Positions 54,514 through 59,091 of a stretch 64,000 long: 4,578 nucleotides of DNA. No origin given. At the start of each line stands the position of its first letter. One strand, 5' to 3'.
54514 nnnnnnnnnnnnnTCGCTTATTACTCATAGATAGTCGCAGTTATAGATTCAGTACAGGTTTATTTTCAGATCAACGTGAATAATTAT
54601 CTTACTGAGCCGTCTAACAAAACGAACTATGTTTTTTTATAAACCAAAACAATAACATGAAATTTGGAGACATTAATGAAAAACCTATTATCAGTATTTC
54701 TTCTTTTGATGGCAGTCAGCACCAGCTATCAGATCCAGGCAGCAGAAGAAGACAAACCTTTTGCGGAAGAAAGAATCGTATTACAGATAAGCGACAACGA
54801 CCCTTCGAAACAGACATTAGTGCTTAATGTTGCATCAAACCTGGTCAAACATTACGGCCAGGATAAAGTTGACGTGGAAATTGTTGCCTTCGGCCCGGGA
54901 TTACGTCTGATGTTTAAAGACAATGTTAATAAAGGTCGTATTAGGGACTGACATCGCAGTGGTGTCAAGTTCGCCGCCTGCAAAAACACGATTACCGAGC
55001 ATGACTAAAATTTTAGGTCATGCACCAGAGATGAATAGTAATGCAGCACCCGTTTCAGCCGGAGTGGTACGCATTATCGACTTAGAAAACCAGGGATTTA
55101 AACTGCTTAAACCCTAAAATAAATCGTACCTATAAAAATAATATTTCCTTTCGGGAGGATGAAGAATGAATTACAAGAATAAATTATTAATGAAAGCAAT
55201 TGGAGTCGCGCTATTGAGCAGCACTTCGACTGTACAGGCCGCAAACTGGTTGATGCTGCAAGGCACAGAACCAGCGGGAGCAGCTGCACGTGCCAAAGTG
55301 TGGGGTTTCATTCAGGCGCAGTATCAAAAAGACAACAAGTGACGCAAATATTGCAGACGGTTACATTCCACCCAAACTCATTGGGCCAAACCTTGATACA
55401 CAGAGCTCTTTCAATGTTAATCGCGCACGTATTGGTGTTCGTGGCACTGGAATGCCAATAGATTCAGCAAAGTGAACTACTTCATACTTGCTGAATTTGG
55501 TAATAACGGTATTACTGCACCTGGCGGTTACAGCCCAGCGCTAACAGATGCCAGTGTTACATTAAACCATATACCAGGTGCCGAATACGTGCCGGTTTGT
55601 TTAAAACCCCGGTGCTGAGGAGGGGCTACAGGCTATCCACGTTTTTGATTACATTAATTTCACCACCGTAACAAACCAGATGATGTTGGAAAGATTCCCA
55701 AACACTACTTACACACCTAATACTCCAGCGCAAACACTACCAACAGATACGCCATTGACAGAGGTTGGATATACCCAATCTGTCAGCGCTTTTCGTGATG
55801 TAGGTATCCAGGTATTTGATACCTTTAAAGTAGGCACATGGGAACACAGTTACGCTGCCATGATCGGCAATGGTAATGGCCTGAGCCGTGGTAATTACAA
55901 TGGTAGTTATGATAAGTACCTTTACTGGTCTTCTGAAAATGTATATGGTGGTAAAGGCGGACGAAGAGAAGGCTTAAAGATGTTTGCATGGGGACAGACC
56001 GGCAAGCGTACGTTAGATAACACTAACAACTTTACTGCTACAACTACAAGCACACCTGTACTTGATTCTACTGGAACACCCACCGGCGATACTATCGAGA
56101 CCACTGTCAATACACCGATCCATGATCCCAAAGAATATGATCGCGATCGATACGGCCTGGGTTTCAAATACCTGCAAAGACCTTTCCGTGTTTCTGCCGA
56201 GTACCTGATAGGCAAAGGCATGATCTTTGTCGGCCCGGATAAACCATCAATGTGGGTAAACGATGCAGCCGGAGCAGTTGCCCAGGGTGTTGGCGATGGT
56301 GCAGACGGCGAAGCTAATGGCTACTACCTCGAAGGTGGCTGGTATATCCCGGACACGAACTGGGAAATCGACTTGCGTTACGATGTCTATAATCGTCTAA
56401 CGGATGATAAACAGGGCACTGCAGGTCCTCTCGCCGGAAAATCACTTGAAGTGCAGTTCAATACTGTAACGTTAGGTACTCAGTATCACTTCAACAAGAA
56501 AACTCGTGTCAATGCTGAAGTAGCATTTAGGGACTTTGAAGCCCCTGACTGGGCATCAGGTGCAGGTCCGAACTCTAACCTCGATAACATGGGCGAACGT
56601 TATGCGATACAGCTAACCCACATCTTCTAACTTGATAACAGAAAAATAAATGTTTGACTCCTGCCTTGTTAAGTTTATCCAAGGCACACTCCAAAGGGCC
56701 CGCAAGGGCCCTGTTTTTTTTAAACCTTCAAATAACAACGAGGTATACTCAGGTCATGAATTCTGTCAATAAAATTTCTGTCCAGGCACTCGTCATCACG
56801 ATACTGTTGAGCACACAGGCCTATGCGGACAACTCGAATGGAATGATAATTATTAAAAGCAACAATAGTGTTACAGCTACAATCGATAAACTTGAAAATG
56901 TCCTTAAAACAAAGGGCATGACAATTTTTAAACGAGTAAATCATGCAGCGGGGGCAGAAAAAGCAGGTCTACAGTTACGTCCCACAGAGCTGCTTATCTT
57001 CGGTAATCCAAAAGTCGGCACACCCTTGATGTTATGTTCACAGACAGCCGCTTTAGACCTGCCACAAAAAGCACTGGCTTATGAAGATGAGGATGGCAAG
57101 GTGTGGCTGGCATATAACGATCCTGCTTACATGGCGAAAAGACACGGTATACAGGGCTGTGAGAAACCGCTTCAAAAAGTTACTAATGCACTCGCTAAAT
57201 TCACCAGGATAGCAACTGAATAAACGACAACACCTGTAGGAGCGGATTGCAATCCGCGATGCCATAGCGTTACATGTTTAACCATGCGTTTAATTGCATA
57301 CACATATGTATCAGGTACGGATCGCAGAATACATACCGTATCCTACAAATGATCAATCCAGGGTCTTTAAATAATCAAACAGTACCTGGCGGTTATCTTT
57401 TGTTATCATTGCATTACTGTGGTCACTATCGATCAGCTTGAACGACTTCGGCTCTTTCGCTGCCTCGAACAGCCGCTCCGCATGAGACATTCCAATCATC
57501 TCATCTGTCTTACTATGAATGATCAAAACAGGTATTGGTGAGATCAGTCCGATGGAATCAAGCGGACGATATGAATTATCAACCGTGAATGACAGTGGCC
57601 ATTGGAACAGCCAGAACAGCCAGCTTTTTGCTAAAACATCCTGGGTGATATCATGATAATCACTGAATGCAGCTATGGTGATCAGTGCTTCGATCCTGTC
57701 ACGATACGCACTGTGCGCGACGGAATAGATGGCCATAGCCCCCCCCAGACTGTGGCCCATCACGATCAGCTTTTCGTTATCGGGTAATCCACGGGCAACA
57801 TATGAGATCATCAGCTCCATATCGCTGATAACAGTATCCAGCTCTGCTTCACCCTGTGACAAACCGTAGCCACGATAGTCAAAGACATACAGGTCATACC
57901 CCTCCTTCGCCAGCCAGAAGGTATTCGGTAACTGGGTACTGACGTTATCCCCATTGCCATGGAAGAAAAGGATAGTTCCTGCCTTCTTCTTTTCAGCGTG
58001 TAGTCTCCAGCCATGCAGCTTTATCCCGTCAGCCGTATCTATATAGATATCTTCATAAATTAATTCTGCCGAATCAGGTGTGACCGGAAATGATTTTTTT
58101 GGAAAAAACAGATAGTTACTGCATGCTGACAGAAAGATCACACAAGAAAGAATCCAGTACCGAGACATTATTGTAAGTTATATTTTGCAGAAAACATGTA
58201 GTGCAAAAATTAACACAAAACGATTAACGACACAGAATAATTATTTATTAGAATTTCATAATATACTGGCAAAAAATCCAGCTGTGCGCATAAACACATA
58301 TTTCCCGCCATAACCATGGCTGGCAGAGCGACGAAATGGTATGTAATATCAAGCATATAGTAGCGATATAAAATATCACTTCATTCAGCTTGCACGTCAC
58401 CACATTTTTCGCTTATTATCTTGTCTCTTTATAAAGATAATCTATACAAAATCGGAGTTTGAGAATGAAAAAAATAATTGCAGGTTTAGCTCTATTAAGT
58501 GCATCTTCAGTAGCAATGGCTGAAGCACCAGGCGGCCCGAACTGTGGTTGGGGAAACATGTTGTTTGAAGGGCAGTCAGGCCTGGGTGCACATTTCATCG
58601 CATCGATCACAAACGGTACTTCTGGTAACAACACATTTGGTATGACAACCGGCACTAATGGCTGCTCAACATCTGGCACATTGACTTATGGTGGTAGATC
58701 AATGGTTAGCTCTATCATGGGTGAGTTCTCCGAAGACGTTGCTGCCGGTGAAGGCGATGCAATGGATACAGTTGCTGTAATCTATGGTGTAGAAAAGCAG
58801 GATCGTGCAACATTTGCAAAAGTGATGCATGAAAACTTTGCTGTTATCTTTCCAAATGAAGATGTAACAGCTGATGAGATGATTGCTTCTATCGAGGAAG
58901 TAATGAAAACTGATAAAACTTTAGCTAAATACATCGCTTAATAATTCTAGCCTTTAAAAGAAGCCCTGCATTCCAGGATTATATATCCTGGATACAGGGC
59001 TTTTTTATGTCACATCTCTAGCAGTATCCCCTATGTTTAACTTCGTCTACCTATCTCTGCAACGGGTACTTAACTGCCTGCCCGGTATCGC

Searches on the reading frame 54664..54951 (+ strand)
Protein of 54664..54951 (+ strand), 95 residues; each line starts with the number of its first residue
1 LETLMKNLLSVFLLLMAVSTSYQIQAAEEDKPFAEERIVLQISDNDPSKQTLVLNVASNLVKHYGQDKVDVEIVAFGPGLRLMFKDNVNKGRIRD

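Call 3: search_protein_families(library=pfam, proteins=[window:54664-54951:+], max_evalue=0.1)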
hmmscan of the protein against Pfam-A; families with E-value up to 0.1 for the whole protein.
window:54664-54951:+ (95 aa): 1 family
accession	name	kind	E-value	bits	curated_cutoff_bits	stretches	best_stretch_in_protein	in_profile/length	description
PF02518.31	HATPase_c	-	0.077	13.9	26.4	0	50-87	7-45/111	Histidine kinase-, DNA gyrase B-, and HSP90-like ATPase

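Call 5: search_protein_families(library=ncbifam, proteins=[window:54664-54951:+], max_evalue=0.1)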
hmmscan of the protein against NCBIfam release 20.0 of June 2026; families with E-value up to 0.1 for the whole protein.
window:54664-54951:+ (95 aa): 0 families

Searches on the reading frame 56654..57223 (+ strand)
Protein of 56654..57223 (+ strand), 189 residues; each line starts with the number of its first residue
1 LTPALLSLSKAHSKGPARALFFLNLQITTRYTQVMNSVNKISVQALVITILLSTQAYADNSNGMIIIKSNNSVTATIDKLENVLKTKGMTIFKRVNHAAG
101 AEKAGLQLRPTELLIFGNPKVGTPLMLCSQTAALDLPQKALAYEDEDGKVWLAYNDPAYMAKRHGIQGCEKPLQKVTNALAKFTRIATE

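Call 3: search_protein_families(library=pfam, proteins=[window:56654-57223:+], max_evalue=0.1)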
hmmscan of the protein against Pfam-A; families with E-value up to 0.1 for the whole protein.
window:56654-57223:+ (189 aa): 2 families
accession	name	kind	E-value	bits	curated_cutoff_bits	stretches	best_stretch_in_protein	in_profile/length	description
PF03625.19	DUF302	-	8.6e-22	77.2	23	1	95-157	1-63/63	Domain of unknown function DUF302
PF04956.18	TrbC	-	0.063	13.9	27.9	0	43-86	15-50/98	TrbC/VIRB2 pilin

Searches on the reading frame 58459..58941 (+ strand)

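Call 68: search_protein_families(library=pfam, proteins=[window:58459-58941:+], max_evalue=0.01)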
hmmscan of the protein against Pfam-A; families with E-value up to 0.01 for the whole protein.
window:58459-58941:+ (160 aa): 1 family
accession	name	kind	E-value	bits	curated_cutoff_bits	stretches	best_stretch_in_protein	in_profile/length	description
PF11220.13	DUF3015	-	6.9e-50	169.1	25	1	20-159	1-142/142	Protein of unknown function (DUF3015)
